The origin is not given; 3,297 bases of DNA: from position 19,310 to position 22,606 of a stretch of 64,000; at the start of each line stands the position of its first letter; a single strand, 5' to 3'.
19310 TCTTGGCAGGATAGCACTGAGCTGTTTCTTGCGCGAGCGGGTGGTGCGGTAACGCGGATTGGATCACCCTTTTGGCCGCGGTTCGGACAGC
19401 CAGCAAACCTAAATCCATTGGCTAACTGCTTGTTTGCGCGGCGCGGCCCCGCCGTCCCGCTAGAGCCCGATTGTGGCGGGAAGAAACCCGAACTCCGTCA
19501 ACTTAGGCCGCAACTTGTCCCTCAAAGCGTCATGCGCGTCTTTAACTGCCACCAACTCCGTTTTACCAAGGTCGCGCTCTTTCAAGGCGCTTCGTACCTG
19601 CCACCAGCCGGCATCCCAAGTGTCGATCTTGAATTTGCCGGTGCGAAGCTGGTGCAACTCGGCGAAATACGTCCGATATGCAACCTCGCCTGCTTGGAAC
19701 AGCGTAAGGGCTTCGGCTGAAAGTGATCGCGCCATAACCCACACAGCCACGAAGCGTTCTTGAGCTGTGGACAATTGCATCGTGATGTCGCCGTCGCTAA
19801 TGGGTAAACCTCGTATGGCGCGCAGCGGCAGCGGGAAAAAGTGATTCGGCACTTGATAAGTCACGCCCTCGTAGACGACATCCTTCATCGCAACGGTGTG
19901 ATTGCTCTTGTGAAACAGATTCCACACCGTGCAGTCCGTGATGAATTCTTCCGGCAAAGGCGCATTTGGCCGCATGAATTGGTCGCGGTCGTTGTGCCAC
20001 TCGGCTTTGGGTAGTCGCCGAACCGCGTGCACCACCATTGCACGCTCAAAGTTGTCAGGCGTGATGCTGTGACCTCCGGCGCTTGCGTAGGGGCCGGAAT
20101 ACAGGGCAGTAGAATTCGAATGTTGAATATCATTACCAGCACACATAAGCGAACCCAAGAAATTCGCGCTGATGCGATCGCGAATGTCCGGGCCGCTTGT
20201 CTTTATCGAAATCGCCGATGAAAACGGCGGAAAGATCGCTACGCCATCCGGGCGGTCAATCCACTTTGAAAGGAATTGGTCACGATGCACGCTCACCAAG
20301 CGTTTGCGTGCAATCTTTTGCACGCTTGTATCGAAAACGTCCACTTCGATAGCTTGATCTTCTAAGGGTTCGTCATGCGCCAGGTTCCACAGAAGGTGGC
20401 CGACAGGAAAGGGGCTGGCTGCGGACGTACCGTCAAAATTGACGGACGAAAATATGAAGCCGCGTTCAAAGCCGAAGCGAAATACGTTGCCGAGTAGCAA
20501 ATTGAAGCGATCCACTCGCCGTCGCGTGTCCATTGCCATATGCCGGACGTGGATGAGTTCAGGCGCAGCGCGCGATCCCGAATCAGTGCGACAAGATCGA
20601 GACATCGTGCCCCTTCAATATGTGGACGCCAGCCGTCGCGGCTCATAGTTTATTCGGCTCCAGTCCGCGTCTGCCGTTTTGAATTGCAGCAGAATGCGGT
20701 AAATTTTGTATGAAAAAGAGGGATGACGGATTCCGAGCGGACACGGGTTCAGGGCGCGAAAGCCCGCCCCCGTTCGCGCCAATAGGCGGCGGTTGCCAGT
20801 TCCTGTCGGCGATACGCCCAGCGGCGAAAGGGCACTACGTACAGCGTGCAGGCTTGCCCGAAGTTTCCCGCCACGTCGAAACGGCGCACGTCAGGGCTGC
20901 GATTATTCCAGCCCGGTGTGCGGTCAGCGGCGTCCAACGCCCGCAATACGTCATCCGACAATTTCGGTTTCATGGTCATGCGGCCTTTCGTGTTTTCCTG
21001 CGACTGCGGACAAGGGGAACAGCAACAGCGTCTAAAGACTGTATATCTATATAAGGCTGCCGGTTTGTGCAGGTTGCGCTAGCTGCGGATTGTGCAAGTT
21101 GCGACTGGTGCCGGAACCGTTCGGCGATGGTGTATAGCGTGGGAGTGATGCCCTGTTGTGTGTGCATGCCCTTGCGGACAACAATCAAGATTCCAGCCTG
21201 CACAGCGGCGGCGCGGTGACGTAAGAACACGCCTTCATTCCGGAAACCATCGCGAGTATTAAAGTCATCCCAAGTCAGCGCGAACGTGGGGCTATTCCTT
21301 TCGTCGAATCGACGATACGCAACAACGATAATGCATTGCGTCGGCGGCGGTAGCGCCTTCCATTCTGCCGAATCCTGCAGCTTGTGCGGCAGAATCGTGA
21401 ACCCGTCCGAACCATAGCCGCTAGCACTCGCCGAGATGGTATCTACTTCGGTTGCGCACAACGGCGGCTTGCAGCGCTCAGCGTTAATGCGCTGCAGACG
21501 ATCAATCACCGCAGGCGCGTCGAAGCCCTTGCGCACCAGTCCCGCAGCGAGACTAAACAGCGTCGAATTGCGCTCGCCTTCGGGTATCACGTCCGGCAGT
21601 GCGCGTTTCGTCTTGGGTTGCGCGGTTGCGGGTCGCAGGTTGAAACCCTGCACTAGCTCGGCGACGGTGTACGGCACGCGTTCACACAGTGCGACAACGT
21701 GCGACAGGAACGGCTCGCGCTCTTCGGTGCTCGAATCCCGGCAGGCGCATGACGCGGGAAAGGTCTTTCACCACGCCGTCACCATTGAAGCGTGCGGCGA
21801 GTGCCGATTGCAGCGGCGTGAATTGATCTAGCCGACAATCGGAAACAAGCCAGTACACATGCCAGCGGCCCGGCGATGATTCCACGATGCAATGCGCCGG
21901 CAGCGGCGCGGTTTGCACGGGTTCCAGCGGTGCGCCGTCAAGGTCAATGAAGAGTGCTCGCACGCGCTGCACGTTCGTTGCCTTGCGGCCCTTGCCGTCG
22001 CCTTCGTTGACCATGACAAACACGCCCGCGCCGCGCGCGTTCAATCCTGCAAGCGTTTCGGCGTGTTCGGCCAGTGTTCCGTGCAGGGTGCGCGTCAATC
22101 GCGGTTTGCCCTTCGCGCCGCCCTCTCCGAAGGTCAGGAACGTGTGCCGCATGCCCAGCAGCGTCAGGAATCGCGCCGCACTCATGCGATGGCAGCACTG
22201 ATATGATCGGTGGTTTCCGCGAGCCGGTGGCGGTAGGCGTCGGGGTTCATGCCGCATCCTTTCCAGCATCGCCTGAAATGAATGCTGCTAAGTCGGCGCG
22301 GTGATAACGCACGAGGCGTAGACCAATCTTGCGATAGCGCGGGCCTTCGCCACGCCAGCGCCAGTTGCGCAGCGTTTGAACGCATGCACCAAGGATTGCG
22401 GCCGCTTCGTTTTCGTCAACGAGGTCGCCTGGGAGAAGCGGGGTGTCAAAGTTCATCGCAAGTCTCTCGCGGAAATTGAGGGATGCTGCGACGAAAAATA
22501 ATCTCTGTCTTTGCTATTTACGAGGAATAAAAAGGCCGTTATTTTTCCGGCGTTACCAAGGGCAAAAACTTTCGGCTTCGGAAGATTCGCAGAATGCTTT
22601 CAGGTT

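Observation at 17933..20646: Uncharacterised four-ORF cargo operon at the distal end of the tRNA-Phe island: candidate new defence/toxin module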

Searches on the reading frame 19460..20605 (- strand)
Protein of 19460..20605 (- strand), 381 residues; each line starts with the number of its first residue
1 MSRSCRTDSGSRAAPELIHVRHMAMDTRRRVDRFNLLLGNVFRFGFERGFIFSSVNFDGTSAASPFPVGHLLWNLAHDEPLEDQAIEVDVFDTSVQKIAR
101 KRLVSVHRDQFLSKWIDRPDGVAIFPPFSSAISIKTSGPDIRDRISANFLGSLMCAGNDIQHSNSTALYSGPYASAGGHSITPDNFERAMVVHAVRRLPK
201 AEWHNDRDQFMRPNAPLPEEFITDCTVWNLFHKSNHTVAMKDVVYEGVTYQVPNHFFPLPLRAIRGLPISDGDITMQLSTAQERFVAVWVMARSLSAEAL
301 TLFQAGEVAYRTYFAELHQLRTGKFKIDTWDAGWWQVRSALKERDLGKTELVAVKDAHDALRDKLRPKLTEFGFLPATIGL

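Call 4: search_protein_families(library=pfam, proteins=[window:19460-20605:-], max_evalue=0.1)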
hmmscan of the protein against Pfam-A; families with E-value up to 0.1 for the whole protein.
window:19460-20605:- (381 aa): 0 families

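Call 5: search_protein_families(library=padloc, proteins=[window:19460-20605:-], max_evalue=0.1)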
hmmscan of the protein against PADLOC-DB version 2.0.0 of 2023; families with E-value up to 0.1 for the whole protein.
window:19460-20605:- (381 aa): 0 families

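Call 6: search_protein_families(library=phrogs, proteins=[window:19460-20605:-], max_evalue=0.1)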
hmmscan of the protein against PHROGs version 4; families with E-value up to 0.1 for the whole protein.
window:19460-20605:- (381 aa): 0 families

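Call 9: find_homologous_proteins(query=window:19460-20605:-)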
Query window:19460-20605:- (381 aa): 221 proteins with E <= 0.001 among 2480 candidates; the best 120 are listed.
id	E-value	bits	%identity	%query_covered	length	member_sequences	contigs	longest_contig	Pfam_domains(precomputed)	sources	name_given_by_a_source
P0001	2.5e-169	581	74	88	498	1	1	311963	-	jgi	jgi:hypothetical protein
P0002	5.7e-167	574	73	89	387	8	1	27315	-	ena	-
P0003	8.8e-165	566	72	89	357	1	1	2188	-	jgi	jgi:hypothetical protein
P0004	8.8e-161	553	71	88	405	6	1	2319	-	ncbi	-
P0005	1.6e-157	542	68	89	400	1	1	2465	-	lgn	-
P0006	1.3e-146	507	66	88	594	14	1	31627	-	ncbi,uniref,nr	ncbi:hypothetical protein [Methylibium sp.]|uniref:hypothetical protein n=1 Tax=Methylibium sp. TaxI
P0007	2.0e-146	506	66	88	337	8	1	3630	-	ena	-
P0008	3.3e-141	489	61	89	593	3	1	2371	-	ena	-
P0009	6.0e-140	485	63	88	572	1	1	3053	-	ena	-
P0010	7.8e-140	484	63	89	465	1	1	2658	-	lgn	-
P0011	5.4e-136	472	63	85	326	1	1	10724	-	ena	-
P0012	7.2e-133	461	60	89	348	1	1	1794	-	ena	-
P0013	1.2e-130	454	63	81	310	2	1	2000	-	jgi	jgi:hypothetical protein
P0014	2.8e-126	440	58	88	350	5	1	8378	-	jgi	-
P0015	3.4e-124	433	56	88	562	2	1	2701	-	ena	-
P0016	6.4e-123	429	56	88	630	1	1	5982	-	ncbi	ncbi:MAG: hypothetical protein ACKVT2_19030 [Saprospiraceae bacterium]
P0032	3.0e-114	400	48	94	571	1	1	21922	-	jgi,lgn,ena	-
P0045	2.9e-110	387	51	89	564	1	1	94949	-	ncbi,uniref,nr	ncbi:hypothetical protein [Hugenholtzia roseola]|uniref:hypothetical protein n=1 Tax=Hugenholtzia ro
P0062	1.2e-104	368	50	89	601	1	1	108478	-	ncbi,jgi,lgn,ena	ncbi:MAG: hypothetical protein WC490_04710 [Candidatus Margulisiibacteriota bacterium]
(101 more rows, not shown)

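Call 13: search_protein_families(library=pfam, proteins=[P0006, P0045, P0062], max_evalue=1)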
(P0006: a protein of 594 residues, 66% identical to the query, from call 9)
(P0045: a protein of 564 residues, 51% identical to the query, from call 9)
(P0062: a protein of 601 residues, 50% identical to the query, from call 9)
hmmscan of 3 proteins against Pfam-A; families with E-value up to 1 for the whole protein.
P0006 (594 aa): 0 families

P0045 (564 aa): 1 family
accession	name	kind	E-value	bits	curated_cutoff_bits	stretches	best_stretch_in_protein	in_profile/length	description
PF07874.16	DUF1660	-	0.43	11.6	21.4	1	445-473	33-61/63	Prophage protein (DUF1660)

P0062 (601 aa): 1 family
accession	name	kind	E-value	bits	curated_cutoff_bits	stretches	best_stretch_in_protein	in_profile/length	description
PF01395.27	PBP_GOBP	-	0.08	13.5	22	1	202-255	8-63/113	PBP/GOBP family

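Call 14: search_solved_structures(query=P0006, max_evalue=1, show_alignments=2)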
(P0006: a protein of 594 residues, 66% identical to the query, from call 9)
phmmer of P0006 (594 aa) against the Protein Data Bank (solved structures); distinct sequences matched with E-value up to 1: 0.

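Call 15: find_encoding_contigs(protein=P0001, flank=8000, max_places=3)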
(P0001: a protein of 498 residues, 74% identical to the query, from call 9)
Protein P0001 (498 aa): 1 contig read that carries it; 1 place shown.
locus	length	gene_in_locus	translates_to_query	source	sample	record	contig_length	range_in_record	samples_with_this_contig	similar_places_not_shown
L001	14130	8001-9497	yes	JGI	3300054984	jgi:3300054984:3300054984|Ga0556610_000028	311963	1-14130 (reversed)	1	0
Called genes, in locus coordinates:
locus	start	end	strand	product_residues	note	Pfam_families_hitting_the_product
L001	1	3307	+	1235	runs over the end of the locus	PF02310:B12-binding, PF02492:cobW (weak), PF03308:MeaB, PF01642:MM_CoA_mutase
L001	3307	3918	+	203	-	PF13563:2_5_RNA_ligase2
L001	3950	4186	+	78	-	-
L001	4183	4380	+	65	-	PF10049:DUF2283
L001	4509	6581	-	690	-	PF16655:PhoD_N, PF09423:PhoD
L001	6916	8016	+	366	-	-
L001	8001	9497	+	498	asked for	-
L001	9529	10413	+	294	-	PF08378:NERD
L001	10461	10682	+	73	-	-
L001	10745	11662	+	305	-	PF01738:DLH (faint), PF20434:BD-FAE, PF00561:Abhydrolase_1, PF12146:Hydrolase_4, PF12697:Abhydrolase_6, PF00326:Peptidase_S9 (faint), PF07859:Abhydrolase_3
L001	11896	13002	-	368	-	PF11949:DUF3466 (faint)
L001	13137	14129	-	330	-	?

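Call 16: find_encoding_contigs(protein=P0006, flank=8000, max_places=3)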
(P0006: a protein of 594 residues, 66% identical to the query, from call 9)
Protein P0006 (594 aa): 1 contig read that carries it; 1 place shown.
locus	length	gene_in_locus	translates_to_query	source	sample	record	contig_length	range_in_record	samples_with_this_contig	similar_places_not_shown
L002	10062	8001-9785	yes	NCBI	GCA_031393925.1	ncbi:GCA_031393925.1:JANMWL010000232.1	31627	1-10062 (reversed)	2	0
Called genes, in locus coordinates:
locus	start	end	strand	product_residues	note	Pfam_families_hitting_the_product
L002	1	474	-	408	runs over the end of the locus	PF00202:Aminotran_3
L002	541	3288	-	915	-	PF00675:Peptidase_M16, PF05193:Peptidase_M16_C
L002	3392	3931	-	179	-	PF00719:Pyrophosphatase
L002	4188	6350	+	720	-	PF03030:H_PPase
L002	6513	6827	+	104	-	PF02604:PhdYeFM_antitox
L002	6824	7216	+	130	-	PF01850:PIN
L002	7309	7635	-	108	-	-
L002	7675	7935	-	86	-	-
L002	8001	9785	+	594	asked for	-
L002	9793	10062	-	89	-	?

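Call 17: find_encoding_contigs(protein=P0002, flank=8000, max_places=3)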
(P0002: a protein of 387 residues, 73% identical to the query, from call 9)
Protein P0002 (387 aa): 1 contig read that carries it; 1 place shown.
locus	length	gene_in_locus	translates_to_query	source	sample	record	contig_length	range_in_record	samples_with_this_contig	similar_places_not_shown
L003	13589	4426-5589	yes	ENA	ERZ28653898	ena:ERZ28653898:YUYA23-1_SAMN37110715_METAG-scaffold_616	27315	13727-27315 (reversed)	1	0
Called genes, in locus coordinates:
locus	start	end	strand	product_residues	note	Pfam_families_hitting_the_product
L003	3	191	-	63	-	?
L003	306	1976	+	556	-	PF17391:Urocanase_N, PF01175:Urocanase, PF17392:Urocanase_C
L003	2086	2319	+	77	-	PF02604:PhdYeFM_antitox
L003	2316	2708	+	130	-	PF01850:PIN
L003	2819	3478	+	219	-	-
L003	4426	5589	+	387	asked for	-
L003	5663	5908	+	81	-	PF02604:PhdYeFM_antitox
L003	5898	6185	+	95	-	PF05016:ParE_toxin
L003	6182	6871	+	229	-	PF00583:Acetyltransf_1, PF08445:FR47, PF13508:Acetyltransf_7 (weak)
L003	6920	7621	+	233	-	PF02798:GST_N, PF13409:GST_N_2, PF13417:GST_N_3, PF00043:GST_C, PF13410:GST_C_2 (weak)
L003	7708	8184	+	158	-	-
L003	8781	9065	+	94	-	-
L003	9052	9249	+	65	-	-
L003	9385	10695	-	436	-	PF13657:Couple_hipA, PF07804:HipA_C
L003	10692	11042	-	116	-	PF13560:HTH_31 (weak), PF01381:HTH_3 (weak)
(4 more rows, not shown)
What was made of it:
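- In this window the slot also holds the A remnant, and homologues of A sit among TA genes and beside a NERD-domain gene (calls 15-17).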

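Call 69: search_protein_families(library=ncbifam, proteins=[P0006, window:19463-20605:-], max_evalue=0.1)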
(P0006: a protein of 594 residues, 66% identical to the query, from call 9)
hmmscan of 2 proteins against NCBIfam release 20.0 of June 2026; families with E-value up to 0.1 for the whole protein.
P0006 (594 aa): 0 families

window:19463-20605:- (381 aa): 0 families

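Call 71: search_solved_structures(query=A7, max_evalue=1, show_alignments=2)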
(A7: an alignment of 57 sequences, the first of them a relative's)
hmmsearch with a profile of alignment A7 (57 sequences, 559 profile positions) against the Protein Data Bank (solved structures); distinct sequences matched with E-value up to 1: 0.

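Call 72: search_protein_families(library=padloc, proteins=[P0006, P0045, P0062, P0016, P0032, L001:9529-10410:+], max_evalue=0.1)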
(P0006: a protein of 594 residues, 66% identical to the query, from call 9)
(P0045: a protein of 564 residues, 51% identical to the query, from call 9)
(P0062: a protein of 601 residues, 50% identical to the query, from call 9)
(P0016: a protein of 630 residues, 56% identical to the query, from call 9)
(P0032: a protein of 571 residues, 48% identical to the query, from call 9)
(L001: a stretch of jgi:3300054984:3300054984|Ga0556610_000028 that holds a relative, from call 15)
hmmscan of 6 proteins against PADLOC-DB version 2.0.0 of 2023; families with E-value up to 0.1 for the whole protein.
P0006 (594 aa): 0 families

P0045 (564 aa): 0 families

P0062 (601 aa): 0 families

P0016 (630 aa): 0 families

P0032 (571 aa): 0 families

L001:9529-10410:+ (294 aa): 0 families

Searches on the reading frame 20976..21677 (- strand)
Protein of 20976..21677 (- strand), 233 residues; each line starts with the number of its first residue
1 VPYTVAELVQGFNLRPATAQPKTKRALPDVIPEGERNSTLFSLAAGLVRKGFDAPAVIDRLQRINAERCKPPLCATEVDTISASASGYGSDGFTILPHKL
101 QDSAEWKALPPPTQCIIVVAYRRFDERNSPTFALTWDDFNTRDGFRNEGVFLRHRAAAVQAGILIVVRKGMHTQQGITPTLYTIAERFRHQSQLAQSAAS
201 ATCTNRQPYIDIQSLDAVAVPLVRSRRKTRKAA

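Call 4: search_protein_families(library=pfam, proteins=[window:20976-21677:-], max_evalue=0.1)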
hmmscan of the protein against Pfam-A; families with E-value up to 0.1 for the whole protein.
window:20976-21677:- (233 aa): 1 family
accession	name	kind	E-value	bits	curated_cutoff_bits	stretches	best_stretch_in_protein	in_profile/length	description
PF08708.16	PriCT_1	-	8.5e-10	38.5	21.1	1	30-87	7-63/67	Primase C terminal 1 (PriCT-1)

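Call 5: search_protein_families(library=padloc, proteins=[window:20976-21677:-], max_evalue=0.1)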
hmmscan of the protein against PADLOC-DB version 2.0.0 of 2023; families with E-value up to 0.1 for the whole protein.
window:20976-21677:- (233 aa): 0 families

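Call 6: search_protein_families(library=phrogs, proteins=[window:20976-21677:-], max_evalue=0.1)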
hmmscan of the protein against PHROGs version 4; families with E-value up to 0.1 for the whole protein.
window:20976-21677:- (233 aa): 3 families
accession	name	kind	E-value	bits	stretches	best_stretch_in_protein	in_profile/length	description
phrog_1883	-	DNA, RNA and nucleotide metabolism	6.1e-06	25.8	1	28-88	189-248/756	DNA helicase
phrog_695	-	DNA, RNA and nucleotide metabolism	0.00082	19.2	1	32-85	211-264/704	DNA polymerase/primase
phrog_2135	-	DNA, RNA and nucleotide metabolism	0.055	12.8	1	24-79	645-699/713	DNA primase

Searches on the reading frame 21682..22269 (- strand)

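Call 4: search_protein_families(library=pfam, proteins=[window:21682-22269:-], max_evalue=0.1)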
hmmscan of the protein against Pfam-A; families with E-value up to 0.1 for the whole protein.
window:21682-22269:- (195 aa): 1 family
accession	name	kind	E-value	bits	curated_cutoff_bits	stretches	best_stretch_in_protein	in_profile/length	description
PF16793.10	RepB_primase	-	1.1e-12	48.6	24.3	1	104-184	64-147/186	RepB DNA-primase N-terminal domain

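Call 5: search_protein_families(library=padloc, proteins=[window:21682-22269:-], max_evalue=0.1)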
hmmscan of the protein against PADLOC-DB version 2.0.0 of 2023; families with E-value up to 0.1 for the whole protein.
window:21682-22269:- (195 aa): 0 families

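Call 6: search_protein_families(library=phrogs, proteins=[window:21682-22269:-], max_evalue=0.1)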
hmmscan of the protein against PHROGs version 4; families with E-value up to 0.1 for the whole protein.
window:21682-22269:- (195 aa): 5 families
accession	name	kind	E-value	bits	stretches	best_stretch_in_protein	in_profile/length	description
phrog_10514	-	DNA, RNA and nucleotide metabolism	3.6e-16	59.6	1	58-183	35-160/750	DNA primase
phrog_3123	-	unknown function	1e-09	38.5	1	93-187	76-172/583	-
phrog_2478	-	DNA, RNA and nucleotide metabolism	4.7e-05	22.7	1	32-114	5-93/854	DNA polymerase/primase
phrog_25314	-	unknown function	0.0074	15.5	1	118-190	132-213/1010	-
phrog_4861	-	DNA, RNA and nucleotide metabolism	0.044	14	1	123-184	125-192/358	DNA primase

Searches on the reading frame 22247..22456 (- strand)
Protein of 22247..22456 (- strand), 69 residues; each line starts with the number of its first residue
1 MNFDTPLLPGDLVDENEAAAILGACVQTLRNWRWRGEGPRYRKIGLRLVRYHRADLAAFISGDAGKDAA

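Call 4: search_protein_families(library=pfam, proteins=[window:22247-22456:-], max_evalue=0.1)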
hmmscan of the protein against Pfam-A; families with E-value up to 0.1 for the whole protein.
window:22247-22456:- (69 aa): 1 family
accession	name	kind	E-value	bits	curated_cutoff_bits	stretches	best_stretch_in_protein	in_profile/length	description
PF12728.13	HTH_17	-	3.1e-11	43.8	27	1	16-61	5-48/51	Helix-turn-helix domain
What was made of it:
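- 22247..22456 (-): AlpA-like HTH_17 regulator/excisionase gene. Pfam HTH_17, E = 3.1e-11 (call 4).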
